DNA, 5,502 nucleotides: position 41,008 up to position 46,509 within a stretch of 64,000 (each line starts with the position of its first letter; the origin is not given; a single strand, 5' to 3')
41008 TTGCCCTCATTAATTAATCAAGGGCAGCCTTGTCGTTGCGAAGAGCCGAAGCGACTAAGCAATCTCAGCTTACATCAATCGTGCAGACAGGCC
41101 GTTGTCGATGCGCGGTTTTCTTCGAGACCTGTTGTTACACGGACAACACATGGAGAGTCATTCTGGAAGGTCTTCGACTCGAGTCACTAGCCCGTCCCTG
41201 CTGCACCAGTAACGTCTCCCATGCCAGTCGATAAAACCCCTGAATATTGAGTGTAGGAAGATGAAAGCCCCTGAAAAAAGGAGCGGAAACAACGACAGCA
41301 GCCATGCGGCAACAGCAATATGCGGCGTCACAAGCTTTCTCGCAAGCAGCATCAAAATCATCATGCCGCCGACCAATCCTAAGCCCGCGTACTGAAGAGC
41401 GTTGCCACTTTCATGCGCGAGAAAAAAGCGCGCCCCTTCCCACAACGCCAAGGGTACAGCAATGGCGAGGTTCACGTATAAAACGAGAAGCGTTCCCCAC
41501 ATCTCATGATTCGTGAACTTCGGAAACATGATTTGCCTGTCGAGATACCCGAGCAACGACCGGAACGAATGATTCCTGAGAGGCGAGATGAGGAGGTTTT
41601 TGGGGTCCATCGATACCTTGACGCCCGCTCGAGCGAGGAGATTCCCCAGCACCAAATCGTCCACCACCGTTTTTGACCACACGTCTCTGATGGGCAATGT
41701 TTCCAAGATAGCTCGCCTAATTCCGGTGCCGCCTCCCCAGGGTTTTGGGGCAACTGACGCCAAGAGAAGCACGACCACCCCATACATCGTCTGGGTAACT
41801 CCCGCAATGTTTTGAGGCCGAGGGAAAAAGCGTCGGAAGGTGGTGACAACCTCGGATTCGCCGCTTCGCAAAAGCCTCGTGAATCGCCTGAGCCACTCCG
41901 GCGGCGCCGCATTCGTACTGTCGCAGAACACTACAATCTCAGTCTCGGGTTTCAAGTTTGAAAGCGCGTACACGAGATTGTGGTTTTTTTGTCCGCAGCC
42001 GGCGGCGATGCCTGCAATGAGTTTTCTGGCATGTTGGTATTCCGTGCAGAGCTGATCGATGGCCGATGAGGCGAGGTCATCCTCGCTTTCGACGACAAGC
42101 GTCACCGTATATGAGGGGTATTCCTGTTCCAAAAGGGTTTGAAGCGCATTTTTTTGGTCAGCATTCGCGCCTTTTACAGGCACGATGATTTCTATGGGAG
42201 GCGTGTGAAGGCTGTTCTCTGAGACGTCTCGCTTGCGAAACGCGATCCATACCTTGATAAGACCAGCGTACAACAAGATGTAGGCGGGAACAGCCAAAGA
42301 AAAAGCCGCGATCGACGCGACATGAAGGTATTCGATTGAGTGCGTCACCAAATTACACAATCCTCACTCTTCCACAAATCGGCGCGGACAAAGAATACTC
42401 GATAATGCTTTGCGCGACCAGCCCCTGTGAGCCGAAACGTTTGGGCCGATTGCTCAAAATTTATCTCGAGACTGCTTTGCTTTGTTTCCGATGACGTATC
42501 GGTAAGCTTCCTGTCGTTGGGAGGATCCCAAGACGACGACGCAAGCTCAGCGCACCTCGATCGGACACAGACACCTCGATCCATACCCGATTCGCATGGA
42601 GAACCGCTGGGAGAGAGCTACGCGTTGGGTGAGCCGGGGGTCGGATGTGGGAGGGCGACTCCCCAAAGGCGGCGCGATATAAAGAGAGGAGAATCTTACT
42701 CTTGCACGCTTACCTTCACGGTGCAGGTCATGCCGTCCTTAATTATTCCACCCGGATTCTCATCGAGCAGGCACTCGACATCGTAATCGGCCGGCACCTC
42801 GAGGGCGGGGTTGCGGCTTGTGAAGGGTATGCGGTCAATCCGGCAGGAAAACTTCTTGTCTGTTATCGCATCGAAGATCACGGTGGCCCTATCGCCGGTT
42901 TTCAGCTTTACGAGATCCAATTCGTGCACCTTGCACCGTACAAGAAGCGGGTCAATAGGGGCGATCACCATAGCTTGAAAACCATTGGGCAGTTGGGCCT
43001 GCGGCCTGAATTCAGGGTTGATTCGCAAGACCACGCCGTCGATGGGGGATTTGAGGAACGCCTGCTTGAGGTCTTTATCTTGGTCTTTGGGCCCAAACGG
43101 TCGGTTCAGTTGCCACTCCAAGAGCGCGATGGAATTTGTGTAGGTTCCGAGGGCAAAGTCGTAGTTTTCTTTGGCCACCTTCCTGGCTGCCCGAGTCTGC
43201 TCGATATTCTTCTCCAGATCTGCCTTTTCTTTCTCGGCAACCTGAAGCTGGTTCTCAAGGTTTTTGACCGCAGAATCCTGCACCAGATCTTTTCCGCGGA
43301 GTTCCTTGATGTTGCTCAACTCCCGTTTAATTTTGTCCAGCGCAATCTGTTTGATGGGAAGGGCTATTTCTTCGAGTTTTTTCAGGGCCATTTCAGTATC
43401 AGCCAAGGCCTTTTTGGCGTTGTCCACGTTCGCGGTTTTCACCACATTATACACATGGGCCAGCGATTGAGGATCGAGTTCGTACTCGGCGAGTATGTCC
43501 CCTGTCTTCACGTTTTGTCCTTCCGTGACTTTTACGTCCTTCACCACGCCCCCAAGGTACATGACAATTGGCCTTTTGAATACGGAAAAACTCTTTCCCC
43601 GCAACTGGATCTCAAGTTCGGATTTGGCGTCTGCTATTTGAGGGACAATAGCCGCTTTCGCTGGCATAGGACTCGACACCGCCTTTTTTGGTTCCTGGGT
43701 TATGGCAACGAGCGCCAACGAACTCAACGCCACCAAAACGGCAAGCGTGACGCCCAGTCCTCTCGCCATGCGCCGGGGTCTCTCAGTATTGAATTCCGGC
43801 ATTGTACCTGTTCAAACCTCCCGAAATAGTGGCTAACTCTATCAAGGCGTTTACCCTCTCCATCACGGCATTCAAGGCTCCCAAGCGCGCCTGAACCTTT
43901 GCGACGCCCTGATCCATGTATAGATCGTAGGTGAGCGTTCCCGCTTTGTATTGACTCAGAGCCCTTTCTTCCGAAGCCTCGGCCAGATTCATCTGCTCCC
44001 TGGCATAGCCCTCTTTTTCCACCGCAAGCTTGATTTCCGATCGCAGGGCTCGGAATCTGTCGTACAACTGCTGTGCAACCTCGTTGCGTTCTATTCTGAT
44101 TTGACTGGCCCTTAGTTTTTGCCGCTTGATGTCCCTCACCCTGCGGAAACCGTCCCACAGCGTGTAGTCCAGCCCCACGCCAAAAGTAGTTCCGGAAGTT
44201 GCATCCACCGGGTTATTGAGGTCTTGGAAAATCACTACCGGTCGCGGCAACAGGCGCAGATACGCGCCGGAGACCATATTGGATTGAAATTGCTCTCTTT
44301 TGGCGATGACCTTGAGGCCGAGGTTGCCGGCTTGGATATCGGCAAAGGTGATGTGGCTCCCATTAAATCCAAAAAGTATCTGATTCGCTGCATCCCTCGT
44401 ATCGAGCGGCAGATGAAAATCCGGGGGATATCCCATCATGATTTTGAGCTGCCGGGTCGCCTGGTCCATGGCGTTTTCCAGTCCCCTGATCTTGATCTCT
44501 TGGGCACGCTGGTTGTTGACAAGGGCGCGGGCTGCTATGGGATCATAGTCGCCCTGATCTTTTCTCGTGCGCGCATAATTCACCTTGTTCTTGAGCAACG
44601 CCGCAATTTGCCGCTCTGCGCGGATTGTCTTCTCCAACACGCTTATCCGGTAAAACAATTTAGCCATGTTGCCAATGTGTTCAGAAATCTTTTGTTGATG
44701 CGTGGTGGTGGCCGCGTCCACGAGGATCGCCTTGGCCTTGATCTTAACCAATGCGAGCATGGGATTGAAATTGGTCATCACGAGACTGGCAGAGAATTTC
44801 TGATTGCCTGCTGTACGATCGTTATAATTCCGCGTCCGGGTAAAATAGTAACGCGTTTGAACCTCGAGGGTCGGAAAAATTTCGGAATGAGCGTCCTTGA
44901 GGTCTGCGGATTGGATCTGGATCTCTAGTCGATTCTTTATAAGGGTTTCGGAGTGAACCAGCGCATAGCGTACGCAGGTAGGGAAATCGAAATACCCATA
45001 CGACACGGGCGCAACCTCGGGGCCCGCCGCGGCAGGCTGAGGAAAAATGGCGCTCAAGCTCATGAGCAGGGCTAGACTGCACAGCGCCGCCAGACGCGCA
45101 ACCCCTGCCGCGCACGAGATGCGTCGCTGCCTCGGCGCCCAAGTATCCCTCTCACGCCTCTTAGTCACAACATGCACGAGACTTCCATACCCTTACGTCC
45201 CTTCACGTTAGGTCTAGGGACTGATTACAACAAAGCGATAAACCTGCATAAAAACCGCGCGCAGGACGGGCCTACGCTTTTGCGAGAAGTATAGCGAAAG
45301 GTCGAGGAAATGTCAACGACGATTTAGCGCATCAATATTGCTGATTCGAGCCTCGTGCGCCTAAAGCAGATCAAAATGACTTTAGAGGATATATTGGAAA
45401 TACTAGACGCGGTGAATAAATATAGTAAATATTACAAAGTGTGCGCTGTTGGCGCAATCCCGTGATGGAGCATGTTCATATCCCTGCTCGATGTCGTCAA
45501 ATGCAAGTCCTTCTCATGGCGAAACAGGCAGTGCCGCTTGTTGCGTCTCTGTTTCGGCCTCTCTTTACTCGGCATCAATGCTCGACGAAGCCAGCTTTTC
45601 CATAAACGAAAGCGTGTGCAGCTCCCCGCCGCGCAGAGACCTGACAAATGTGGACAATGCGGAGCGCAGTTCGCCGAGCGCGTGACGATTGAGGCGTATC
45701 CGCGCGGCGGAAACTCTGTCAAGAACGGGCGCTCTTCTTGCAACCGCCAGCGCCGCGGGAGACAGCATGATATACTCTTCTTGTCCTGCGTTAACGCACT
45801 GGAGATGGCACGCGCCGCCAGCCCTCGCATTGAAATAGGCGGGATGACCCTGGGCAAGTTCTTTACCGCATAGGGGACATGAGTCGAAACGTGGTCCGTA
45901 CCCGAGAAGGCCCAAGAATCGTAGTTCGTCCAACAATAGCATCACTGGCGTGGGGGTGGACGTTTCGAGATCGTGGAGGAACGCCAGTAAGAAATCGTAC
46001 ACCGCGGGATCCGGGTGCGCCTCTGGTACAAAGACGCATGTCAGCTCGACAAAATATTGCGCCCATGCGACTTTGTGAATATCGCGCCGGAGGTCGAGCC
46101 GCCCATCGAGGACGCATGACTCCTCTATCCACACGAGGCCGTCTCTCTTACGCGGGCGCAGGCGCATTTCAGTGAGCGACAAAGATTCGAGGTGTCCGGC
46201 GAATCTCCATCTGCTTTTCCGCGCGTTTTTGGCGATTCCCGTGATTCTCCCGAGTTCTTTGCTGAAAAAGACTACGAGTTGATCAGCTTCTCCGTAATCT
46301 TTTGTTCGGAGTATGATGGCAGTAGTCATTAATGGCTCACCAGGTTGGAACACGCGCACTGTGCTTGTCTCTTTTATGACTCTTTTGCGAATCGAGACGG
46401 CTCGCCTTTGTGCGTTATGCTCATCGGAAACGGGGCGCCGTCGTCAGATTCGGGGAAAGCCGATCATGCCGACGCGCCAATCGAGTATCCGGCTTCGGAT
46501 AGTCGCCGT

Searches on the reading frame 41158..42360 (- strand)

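Call 60: search_protein_families(library=pfam, proteins=[window:41158-42360:-], max_evalue=0.001)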
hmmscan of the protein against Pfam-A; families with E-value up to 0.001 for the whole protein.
window:41158-42360:- (400 aa): 2 families
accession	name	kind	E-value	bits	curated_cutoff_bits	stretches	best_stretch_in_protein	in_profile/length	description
PF13641.12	Glyco_tranf_2_3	-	3.2e-13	50.7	27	1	54-256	1-208/230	Glycosyltransferase like family 2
PF13506.12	Glyco_transf_21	-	3.8e-06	26.9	21.7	1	115-268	8-164/174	Glycosyl transferase family 21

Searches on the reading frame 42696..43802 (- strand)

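Call 60: search_protein_families(library=pfam, proteins=[window:42696-43802:-], max_evalue=0.001)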
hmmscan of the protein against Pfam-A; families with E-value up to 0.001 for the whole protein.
window:42696-43802:- (368 aa): 3 families
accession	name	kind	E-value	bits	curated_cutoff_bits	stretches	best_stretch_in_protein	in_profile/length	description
PF13437.12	HlyD_3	-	2.3e-10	41.6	22.2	1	250-338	2-89/106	HlyD family secretion protein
PF16576.10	HlyD_D23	-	3.6e-08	33.4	30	1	246-325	107-184/214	Barrel-sandwich domain of CusB or HlyD membrane-fusion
PF13533.13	Biotin_lipoyl_2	-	6.6e-08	32.6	29.8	1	84-107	8-31/32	Biotin-lipoyl like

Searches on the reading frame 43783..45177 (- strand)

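Call 60: search_protein_families(library=pfam, proteins=[window:43783-45177:-], max_evalue=0.001)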
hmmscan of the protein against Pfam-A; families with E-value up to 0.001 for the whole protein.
window:43783-45177:- (464 aa): 1 family
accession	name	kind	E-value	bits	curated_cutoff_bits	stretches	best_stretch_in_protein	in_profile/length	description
PF02321.23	OEP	-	1.3e-27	97.3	22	2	321-453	61-187/187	Outer membrane efflux protein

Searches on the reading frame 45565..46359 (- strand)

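Call 60: search_protein_families(library=pfam, proteins=[window:45565-46359:-], max_evalue=0.001)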
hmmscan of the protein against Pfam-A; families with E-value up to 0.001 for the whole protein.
window:45565-46359:- (264 aa): 2 families
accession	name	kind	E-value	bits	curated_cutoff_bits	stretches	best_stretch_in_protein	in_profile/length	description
PF02565.21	RecO_C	-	2e-23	83.3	22.1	1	91-248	1-154/157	Recombination protein O C terminal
PF11967.14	RecO_N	-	9.1e-18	64.5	27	1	12-83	6-76/80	Recombination protein O N terminal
